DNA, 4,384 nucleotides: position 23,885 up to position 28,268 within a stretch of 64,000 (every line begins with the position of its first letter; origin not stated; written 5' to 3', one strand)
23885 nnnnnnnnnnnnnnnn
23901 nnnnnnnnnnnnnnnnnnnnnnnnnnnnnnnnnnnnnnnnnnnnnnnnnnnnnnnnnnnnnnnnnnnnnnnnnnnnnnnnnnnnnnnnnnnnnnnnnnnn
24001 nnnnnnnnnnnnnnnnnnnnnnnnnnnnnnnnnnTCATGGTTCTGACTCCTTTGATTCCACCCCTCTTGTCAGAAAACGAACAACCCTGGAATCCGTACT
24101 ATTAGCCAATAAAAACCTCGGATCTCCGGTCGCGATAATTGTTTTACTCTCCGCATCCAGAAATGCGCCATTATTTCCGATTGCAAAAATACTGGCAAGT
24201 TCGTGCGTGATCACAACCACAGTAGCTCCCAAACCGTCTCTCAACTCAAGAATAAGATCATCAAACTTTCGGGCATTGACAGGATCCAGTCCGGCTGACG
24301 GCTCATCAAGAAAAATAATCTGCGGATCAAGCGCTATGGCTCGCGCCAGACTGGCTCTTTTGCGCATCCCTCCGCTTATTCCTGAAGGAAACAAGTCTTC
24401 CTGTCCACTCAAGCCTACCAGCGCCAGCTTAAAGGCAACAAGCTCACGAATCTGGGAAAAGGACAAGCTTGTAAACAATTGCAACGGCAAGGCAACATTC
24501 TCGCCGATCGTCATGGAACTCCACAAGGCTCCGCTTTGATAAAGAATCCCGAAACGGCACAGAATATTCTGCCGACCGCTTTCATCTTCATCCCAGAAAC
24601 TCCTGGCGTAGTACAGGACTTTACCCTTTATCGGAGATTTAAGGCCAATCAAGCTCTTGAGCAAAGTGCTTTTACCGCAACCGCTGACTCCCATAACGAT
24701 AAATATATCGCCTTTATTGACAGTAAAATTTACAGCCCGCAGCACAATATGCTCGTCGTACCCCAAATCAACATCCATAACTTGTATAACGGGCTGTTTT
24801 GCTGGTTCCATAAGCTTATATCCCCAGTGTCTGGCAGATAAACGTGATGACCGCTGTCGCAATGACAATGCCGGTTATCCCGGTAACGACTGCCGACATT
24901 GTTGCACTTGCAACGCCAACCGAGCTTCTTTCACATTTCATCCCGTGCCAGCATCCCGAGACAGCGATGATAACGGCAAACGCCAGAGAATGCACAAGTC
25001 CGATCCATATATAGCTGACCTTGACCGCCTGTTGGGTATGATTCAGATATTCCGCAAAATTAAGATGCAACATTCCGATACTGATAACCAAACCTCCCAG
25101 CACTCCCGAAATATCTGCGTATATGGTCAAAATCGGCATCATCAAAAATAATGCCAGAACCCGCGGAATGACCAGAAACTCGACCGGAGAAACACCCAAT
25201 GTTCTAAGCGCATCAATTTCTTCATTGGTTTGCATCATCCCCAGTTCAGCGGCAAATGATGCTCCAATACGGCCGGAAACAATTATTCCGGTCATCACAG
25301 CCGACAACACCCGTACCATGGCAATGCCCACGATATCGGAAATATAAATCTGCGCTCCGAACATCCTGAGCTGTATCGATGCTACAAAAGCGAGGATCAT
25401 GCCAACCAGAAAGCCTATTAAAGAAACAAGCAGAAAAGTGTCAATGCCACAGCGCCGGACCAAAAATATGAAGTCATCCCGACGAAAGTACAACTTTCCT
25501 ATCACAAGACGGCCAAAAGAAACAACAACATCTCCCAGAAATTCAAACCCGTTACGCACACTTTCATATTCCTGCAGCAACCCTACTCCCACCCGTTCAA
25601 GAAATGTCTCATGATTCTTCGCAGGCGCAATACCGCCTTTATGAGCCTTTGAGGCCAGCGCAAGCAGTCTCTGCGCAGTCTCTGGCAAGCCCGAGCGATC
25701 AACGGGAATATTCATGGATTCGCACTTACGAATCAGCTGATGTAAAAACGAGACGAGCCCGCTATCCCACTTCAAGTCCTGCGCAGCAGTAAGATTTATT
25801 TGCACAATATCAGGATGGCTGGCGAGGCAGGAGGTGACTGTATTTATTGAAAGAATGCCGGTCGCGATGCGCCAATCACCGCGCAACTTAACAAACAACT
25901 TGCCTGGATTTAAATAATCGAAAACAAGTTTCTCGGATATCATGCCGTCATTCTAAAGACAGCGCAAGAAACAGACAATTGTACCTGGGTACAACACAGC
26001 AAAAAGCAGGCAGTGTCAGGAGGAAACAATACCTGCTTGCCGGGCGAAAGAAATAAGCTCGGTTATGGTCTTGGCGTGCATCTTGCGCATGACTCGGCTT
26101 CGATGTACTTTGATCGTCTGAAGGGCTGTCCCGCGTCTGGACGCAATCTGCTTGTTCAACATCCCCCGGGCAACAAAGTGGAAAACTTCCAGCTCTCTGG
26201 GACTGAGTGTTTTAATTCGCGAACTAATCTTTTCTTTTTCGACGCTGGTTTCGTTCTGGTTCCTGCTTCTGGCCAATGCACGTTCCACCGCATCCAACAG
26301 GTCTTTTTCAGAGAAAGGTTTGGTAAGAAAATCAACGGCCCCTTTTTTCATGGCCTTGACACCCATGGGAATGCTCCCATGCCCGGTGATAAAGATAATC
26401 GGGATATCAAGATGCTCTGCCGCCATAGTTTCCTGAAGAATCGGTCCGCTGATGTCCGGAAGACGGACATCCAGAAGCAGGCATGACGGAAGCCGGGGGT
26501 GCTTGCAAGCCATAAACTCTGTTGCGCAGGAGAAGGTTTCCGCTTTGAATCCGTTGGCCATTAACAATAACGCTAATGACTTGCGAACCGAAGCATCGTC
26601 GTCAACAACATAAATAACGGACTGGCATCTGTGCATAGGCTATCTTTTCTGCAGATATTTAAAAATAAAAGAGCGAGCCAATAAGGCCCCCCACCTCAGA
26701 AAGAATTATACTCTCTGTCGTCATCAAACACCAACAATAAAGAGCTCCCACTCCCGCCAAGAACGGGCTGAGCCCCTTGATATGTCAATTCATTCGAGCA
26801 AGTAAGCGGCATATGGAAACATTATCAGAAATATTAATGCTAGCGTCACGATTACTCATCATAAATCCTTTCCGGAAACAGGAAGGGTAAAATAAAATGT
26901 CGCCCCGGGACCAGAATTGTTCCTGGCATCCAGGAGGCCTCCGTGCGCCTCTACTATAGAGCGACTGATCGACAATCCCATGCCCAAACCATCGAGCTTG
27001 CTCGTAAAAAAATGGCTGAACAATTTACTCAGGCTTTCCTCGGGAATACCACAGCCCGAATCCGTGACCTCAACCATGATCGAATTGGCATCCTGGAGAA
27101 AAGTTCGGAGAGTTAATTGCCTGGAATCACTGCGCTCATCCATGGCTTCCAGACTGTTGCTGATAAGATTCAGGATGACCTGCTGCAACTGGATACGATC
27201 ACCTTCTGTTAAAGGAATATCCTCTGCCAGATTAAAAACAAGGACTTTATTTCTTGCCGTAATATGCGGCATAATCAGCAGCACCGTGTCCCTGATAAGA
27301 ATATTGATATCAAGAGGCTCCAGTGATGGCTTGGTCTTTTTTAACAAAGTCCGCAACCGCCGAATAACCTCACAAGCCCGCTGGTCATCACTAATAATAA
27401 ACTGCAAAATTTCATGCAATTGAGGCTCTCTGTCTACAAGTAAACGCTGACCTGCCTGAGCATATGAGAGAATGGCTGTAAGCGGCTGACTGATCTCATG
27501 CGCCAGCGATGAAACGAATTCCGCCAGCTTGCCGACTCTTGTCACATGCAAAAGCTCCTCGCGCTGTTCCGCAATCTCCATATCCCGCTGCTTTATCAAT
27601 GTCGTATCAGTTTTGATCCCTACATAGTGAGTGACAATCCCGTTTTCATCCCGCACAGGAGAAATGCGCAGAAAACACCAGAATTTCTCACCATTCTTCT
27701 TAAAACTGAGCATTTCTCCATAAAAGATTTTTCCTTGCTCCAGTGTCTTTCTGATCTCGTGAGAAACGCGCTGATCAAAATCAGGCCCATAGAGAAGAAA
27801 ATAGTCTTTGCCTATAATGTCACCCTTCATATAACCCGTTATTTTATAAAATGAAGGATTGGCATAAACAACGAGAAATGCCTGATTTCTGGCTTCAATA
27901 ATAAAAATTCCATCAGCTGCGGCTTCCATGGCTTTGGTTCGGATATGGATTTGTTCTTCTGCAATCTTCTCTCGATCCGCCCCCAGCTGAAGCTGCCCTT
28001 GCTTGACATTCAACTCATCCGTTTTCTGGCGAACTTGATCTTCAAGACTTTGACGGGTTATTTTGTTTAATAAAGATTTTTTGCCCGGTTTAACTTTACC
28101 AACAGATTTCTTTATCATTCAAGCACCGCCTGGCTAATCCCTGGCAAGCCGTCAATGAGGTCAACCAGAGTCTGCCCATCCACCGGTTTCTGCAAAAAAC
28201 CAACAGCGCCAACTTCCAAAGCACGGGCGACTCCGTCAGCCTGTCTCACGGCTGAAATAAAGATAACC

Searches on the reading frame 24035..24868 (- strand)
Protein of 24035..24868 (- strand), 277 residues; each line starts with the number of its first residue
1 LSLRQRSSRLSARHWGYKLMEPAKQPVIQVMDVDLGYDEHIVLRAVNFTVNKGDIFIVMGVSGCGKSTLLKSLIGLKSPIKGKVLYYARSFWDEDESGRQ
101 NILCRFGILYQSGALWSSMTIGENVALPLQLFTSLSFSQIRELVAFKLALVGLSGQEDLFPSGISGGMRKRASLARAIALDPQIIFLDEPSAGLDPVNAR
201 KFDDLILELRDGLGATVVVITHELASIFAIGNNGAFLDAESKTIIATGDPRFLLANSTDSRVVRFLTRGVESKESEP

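Call 9: search_protein_families(library=pfam, proteins=[window:24035-24868:-], max_evalue=0.001)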
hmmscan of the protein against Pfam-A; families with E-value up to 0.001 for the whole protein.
window:24035-24868:- (277 aa): 2 families
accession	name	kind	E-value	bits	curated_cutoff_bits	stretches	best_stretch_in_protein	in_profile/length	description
PF00005.33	ABC_tran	-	2.2e-25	90.3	25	1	43-191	1-136/137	ABC transporter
PF13304.12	AAA_21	-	4.1e-06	27.5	27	0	165-223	239-299/304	AAA domain, putative AbiEii toxin, Type IV TA system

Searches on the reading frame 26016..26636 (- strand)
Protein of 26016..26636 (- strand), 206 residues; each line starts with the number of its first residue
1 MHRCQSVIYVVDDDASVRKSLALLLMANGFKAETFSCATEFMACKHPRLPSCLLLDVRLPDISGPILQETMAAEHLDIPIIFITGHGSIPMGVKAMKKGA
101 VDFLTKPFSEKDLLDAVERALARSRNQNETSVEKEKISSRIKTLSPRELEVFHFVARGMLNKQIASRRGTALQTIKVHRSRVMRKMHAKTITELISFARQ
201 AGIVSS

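Call 10: search_protein_families(library=pfam, proteins=[window:26016-26636:-], max_evalue=0.001)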
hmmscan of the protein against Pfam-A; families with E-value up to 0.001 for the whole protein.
window:26016-26636:- (206 aa): 2 families
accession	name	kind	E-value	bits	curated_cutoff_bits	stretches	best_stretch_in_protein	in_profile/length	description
PF00072.30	Response_reg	-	9.6e-25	87.3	30.2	1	8-118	1-111/111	Response regulator receiver domain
PF00196.25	GerE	-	6.9e-16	58.1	23.5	1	143-198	2-57/57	Bacterial regulatory proteins, luxR family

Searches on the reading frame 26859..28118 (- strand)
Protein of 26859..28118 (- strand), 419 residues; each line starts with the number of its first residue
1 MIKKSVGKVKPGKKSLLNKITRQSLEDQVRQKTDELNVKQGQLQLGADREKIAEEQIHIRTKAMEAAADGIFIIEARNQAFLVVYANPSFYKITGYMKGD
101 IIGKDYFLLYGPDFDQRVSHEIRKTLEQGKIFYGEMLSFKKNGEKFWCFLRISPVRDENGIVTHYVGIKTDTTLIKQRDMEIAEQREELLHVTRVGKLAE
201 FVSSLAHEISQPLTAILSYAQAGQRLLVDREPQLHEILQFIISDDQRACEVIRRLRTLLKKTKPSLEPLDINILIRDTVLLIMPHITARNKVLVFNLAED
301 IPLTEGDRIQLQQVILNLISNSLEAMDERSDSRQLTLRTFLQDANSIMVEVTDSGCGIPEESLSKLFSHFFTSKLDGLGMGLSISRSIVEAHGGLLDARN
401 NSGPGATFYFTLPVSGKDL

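Call 10: search_protein_families(library=pfam, proteins=[window:26859-28118:-], max_evalue=0.001)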
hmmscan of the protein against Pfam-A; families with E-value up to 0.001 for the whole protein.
window:26859-28118:- (419 aa): 8 families
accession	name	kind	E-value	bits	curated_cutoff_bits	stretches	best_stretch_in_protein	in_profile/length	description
PF02518.31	HATPase_c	-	3.8e-24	85.7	26.4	1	306-414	1-109/111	Histidine kinase-, DNA gyrase B-, and HSP90-like ATPase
PF13426.13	PAS_9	-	3.2e-18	66.3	27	1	69-173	2-102/103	PAS domain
PF08447.18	PAS_3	-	1.7e-12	47.9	25.6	1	84-168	2-88/89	PAS fold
PF00989.32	PAS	-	3.1e-12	46.9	22.6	1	63-168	6-109/113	PAS fold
PF00512.31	HisKA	-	2.1e-08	34.5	26.9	1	198-260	2-62/66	His Kinase A (phospho-acceptor) domain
PF08448.16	PAS_4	-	3.1e-08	34.2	23.1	1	69-173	6-106/110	PAS fold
PF13188.13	PAS_8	-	1.3e-05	25.3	21.8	1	63-113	6-54/65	PAS domain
PF14501.12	HATPase_c_5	-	0.00011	22.5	22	1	309-402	4-92/102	GHKL domain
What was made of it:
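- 26016..28118 (-): PAS histidine kinase plus LuxR/GerE-type response regulator, syntenic with the cluster in most Omnitrophota loci. They are candidate regulators. Call 10 gives the domains.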
